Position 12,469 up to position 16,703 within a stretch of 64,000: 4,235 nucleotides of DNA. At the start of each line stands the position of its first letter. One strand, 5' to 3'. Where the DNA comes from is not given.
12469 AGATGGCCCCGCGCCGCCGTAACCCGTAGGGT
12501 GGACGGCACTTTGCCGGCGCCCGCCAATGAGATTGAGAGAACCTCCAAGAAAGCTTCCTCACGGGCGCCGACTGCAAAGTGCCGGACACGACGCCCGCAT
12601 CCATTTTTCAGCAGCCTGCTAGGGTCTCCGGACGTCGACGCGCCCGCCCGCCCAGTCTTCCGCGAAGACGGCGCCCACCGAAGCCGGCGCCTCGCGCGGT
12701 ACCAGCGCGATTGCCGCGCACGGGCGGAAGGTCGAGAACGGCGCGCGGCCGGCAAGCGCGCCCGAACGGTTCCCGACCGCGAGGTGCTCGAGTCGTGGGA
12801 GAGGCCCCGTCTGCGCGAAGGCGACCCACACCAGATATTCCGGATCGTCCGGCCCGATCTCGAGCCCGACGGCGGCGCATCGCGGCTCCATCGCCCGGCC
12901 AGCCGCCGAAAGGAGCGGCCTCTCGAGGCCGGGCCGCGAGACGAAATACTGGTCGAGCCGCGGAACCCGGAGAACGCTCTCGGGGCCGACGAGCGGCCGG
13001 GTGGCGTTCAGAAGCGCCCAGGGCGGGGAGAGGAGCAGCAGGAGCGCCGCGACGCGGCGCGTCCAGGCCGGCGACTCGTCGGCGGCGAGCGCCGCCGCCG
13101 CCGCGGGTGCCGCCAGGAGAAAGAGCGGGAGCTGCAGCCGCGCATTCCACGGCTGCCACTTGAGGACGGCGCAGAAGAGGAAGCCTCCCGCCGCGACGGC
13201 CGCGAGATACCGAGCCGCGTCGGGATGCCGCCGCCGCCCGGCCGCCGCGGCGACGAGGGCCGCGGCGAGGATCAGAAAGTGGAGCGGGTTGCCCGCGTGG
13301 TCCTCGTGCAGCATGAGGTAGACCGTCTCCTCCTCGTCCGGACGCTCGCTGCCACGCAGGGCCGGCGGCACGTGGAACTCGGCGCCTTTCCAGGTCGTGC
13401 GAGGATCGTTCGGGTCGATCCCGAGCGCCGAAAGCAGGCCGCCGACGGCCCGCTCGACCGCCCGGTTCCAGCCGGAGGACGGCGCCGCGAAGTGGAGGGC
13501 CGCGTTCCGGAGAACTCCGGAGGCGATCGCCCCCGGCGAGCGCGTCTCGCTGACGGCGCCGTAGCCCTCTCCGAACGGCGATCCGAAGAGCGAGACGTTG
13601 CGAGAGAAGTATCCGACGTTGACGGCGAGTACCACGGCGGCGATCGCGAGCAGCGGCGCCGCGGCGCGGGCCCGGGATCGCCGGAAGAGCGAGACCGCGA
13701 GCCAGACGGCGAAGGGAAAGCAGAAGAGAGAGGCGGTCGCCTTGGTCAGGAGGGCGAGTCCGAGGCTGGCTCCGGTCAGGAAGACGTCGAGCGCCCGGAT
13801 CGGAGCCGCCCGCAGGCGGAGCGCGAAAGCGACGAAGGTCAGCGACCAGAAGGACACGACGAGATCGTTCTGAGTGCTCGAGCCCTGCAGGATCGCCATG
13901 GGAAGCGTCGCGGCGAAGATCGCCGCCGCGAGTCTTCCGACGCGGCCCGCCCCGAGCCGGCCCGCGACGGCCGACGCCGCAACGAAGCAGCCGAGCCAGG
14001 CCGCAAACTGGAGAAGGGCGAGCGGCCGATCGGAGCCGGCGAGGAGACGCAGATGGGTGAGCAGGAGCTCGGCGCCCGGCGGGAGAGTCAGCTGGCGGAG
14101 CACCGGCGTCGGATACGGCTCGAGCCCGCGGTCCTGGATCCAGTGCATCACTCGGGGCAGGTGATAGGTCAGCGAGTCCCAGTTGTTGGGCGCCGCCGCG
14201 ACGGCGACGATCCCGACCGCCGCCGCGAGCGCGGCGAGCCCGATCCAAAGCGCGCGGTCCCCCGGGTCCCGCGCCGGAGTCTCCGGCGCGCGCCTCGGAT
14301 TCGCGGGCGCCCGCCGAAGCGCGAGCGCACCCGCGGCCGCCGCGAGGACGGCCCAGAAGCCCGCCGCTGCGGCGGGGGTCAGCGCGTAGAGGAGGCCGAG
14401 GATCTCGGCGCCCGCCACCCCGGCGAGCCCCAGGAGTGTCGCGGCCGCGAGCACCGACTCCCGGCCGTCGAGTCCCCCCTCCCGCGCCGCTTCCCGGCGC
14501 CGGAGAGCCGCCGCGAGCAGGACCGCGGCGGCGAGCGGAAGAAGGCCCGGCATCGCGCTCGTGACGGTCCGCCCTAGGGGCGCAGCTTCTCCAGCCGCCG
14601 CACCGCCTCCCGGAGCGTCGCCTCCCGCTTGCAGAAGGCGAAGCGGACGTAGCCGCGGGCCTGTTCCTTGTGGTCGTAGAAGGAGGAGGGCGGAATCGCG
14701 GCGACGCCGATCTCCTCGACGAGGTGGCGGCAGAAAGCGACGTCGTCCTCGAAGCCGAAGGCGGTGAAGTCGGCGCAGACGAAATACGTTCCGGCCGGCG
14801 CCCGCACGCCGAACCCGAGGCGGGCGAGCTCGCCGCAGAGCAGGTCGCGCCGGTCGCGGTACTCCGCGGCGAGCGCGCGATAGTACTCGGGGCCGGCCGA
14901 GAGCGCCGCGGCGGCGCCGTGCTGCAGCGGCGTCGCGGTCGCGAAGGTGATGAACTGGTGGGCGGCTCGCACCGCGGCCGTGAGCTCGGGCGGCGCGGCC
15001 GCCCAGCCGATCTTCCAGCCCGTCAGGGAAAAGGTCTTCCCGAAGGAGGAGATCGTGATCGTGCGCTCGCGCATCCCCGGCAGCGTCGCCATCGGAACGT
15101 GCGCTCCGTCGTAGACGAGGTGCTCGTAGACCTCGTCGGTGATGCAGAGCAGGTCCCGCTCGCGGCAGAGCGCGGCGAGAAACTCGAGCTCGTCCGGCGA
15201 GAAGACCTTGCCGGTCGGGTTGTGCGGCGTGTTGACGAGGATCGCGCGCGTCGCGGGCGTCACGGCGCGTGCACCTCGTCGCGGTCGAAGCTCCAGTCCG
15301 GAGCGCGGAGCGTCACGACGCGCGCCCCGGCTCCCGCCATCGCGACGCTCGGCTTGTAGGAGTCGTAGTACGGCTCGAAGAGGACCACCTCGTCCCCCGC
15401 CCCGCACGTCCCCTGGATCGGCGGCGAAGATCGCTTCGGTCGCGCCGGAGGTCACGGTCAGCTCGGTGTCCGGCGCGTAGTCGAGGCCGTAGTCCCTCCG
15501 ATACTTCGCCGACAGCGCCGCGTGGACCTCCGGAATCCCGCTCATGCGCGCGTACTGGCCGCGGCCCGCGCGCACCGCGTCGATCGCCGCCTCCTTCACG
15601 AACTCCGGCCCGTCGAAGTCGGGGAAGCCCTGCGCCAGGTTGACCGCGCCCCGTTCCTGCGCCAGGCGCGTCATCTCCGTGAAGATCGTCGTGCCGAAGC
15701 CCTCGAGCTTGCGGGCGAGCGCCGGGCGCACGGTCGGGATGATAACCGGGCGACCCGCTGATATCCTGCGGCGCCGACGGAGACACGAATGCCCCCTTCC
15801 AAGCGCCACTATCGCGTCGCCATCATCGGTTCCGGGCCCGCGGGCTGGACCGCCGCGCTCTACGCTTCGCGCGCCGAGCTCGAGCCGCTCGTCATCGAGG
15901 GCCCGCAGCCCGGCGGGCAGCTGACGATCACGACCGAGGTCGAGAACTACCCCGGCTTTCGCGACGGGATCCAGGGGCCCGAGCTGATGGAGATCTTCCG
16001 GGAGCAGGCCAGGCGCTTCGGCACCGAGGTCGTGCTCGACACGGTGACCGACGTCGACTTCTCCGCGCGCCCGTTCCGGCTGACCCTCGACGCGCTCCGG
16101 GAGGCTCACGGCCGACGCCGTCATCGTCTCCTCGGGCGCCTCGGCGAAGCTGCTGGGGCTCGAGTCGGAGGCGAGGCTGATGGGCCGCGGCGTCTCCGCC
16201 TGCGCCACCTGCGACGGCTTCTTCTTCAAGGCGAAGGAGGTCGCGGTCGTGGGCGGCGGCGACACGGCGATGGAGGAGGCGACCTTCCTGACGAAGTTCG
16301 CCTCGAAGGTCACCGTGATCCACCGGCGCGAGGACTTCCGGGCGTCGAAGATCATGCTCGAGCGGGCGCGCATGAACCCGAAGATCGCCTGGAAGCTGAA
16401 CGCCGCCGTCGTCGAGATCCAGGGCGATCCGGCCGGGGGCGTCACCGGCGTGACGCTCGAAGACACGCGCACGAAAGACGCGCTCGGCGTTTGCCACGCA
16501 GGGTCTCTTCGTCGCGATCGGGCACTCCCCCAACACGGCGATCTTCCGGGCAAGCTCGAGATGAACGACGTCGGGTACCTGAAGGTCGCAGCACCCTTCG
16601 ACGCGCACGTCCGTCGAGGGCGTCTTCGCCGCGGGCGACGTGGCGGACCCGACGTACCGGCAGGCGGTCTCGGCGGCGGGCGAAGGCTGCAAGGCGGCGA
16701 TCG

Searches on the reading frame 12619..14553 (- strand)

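Call 62: search_protein_families(library=pfam, proteins=[window:12619-14553:-], max_evalue=0.001)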
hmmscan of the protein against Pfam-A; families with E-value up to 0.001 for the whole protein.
window:12619-14553:- (644 aa): 1 family
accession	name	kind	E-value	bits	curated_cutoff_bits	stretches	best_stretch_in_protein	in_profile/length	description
PF13231.12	PMT_2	-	1.6e-08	35.4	26.1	1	159-311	4-153/160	Dolichyl-phosphate-mannose-protein mannosyltransferase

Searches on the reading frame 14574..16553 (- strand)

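Call 62: search_protein_families(library=pfam, proteins=[window:14574-16553:-], max_evalue=0.001)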
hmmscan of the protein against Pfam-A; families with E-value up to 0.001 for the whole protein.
window:14574-16553:- (659 aa): 1 family
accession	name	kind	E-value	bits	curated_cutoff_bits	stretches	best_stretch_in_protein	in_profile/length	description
PF00155.27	Aminotran_1_2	-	1.4e-47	163.1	19.7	2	434-654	146-361/361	Aminotransferase class I and II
